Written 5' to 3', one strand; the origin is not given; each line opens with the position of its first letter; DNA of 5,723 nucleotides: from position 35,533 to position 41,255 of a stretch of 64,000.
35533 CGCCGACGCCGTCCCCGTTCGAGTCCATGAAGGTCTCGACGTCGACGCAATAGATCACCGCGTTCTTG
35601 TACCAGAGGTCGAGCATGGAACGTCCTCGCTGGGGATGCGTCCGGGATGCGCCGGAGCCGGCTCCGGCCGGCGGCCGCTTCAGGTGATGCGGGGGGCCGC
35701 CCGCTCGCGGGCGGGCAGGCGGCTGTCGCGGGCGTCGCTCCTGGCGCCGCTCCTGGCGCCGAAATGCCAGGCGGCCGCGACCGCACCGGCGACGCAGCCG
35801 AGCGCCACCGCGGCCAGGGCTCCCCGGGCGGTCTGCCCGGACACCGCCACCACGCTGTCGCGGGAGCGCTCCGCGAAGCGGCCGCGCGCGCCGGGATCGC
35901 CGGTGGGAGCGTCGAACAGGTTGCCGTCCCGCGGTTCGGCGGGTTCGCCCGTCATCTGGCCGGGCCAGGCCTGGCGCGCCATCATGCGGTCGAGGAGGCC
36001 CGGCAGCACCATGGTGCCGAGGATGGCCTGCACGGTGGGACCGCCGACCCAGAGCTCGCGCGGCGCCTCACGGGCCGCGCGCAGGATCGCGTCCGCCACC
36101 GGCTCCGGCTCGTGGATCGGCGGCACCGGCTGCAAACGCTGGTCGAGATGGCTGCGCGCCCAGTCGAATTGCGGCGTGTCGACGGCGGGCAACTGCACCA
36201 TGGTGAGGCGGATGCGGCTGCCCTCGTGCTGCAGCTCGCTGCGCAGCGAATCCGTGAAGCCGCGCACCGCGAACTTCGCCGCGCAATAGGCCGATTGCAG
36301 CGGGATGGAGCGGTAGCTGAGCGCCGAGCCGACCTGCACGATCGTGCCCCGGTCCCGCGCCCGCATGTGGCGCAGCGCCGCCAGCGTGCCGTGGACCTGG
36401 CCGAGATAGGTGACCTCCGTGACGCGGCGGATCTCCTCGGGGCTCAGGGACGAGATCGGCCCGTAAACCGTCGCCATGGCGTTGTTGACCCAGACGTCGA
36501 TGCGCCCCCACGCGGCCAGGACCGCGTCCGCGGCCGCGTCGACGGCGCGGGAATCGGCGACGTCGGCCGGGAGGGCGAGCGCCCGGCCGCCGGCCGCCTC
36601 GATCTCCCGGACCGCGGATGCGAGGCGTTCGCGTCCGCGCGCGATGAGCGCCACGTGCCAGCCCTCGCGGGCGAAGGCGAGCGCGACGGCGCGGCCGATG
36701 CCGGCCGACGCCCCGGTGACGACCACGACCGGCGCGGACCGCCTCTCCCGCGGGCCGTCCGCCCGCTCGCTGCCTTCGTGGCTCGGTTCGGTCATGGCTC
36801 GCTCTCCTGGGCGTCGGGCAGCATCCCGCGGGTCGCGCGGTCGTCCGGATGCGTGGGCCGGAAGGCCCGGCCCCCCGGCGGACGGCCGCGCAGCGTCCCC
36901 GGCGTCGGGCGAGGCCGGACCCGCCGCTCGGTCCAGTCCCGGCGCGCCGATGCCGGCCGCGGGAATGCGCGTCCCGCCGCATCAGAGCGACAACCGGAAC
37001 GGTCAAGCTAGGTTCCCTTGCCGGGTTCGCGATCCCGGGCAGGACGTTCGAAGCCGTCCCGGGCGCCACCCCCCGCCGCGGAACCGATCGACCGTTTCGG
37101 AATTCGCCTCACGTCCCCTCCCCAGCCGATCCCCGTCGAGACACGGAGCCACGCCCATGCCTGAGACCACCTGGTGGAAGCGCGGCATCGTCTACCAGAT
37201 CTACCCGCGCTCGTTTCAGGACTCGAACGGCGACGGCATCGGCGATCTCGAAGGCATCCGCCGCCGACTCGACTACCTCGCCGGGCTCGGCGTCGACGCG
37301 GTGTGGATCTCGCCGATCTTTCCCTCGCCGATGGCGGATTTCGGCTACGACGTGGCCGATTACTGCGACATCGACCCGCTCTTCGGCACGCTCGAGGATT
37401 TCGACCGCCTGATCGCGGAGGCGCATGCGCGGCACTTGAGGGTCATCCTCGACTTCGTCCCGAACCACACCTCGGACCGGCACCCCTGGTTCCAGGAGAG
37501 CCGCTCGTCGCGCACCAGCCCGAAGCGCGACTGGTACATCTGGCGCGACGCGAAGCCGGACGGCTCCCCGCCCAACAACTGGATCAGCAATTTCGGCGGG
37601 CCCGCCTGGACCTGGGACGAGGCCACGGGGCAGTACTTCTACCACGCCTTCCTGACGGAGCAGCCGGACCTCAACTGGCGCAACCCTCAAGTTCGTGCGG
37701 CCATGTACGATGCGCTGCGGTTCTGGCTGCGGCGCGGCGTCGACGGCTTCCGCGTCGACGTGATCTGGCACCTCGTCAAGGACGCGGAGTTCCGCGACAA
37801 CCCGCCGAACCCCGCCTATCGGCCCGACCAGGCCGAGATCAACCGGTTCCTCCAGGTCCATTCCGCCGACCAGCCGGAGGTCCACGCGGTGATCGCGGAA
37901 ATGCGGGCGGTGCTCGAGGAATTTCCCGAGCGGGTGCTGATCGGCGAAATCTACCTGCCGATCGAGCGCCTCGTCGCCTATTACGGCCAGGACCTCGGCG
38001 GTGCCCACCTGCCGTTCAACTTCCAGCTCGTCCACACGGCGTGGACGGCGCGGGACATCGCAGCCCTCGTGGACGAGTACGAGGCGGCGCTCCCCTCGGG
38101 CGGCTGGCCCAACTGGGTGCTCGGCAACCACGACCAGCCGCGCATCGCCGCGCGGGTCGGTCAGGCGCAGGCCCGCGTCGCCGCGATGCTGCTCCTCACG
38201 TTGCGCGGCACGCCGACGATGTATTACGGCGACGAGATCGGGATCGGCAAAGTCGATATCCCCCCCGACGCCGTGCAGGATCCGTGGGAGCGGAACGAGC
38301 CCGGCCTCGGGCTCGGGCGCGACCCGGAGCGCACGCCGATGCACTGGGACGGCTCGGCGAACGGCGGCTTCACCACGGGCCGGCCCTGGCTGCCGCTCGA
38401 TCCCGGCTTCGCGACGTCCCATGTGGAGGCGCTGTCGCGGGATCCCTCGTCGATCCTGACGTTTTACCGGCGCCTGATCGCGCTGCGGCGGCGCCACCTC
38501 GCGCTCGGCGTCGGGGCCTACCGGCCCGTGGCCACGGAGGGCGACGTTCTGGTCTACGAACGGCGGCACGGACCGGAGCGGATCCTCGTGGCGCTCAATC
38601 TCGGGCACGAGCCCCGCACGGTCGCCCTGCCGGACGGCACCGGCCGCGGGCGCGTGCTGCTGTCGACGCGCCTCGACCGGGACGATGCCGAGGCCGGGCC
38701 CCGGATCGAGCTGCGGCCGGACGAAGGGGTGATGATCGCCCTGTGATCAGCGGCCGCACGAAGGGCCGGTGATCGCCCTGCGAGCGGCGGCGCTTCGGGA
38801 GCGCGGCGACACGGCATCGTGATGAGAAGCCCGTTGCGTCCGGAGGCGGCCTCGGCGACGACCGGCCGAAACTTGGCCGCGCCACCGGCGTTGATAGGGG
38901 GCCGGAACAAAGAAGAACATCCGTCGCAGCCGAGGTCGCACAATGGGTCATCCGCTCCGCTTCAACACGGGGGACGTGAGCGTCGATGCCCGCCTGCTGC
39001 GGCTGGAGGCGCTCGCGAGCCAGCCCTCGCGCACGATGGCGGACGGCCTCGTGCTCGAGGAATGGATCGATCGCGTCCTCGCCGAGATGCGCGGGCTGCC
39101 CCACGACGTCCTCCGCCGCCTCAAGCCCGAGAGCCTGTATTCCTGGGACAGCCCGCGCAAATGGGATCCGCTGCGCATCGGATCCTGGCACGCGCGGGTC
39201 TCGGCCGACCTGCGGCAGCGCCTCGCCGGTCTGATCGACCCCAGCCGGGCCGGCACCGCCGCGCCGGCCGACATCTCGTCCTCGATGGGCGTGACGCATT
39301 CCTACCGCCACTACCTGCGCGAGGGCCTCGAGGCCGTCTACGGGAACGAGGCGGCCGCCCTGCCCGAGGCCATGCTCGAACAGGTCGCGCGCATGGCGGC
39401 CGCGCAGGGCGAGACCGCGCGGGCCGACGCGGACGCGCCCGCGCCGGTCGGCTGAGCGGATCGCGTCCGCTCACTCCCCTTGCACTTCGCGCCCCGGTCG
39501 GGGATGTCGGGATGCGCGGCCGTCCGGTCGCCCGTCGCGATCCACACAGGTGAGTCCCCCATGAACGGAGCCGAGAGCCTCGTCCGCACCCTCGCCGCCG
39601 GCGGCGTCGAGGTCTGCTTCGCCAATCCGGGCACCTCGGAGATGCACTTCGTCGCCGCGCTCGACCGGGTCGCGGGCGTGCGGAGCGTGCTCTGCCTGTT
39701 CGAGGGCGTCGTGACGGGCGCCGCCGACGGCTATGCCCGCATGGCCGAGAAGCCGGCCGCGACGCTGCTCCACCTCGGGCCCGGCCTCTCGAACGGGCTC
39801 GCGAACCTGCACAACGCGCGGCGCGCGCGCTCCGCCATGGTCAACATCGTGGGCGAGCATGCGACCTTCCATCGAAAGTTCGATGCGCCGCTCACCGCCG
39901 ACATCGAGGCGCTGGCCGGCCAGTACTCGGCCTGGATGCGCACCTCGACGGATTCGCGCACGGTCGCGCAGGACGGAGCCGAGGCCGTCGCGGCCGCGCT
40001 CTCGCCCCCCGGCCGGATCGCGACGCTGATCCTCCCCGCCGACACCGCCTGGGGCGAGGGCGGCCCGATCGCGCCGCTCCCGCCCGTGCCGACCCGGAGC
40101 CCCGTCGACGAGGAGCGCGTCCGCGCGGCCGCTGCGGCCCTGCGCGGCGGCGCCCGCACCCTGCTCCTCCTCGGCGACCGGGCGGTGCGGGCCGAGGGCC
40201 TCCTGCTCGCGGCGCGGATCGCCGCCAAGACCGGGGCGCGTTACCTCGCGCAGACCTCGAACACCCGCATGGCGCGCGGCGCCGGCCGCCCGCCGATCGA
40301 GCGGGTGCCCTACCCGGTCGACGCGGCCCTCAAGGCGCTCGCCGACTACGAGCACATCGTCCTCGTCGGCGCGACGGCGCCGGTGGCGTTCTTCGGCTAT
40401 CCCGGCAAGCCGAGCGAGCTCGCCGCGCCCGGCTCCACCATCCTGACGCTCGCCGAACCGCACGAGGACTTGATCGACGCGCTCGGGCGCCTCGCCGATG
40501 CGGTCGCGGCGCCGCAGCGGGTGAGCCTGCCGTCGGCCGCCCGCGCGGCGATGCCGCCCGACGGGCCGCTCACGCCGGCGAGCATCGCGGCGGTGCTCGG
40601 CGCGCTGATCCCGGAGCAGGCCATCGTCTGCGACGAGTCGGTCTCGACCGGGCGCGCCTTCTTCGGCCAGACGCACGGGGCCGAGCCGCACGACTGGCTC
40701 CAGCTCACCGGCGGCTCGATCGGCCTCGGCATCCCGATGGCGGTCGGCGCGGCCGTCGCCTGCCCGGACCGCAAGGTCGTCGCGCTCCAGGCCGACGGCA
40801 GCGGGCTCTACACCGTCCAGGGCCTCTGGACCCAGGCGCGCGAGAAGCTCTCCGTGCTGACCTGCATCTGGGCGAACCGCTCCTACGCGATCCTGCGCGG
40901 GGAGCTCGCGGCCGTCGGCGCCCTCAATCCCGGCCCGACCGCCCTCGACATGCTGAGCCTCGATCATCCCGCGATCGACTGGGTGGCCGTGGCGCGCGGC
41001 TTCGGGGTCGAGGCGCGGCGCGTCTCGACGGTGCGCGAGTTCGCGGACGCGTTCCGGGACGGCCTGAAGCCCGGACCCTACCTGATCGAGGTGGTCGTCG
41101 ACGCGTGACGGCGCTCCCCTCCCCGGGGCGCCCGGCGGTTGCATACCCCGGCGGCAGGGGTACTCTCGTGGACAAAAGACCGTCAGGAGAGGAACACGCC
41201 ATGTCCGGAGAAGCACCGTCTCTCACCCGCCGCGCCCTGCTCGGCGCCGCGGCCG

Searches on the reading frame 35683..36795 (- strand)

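Call 22: search_protein_families(library=pfam, proteins=[window:35683-36795:-], max_evalue=0.0001)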
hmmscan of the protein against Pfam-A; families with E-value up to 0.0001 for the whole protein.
window:35683-36795:- (371 aa): 3 families
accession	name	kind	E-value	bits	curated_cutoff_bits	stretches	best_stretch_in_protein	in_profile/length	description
PF00106.31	adh_short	-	2.8e-49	167.7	26.6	1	23-209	2-186/195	short chain dehydrogenase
PF13561.12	adh_short_C2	-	7.5e-33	114.5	27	1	28-238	1-214/236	Enoyl-(Acyl carrier protein) reductase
PF08659.16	KR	-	2.3e-13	50.9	22.6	1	24-195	3-173/180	KR domain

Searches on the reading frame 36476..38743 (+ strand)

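Call 67: search_protein_families(library=pfam, proteins=[window:36476-38743:+], max_evalue=0.0001)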
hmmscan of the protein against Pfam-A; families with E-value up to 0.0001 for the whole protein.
window:36476-38743:+ (756 aa): 2 families
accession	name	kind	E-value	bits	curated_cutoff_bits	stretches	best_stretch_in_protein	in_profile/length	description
PF00128.31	Alpha-amylase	-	1.9e-139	466.2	22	1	241-677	1-443/446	Alpha amylase, catalytic domain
PF11941.14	DUF3459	-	2.3e-09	38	22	1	663-738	1-77/90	Domain of unknown function (DUF3459)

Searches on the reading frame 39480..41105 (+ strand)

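Call 67: search_protein_families(library=pfam, proteins=[window:39480-41105:+], max_evalue=0.0001)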
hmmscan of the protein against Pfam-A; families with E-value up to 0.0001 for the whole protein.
window:39480-41105:+ (542 aa): 2 families
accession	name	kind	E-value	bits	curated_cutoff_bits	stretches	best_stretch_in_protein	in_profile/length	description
PF02776.23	TPP_enzyme_N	-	6e-27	94.2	26.8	1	28-133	1-106/119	Thiamine pyrophosphate enzyme, N-terminal TPP binding domain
PF02775.26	TPP_enzyme_C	-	6.6e-23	81.6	21.9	1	402-538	17-151/151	Thiamine pyrophosphate enzyme, C-terminal TPP binding domain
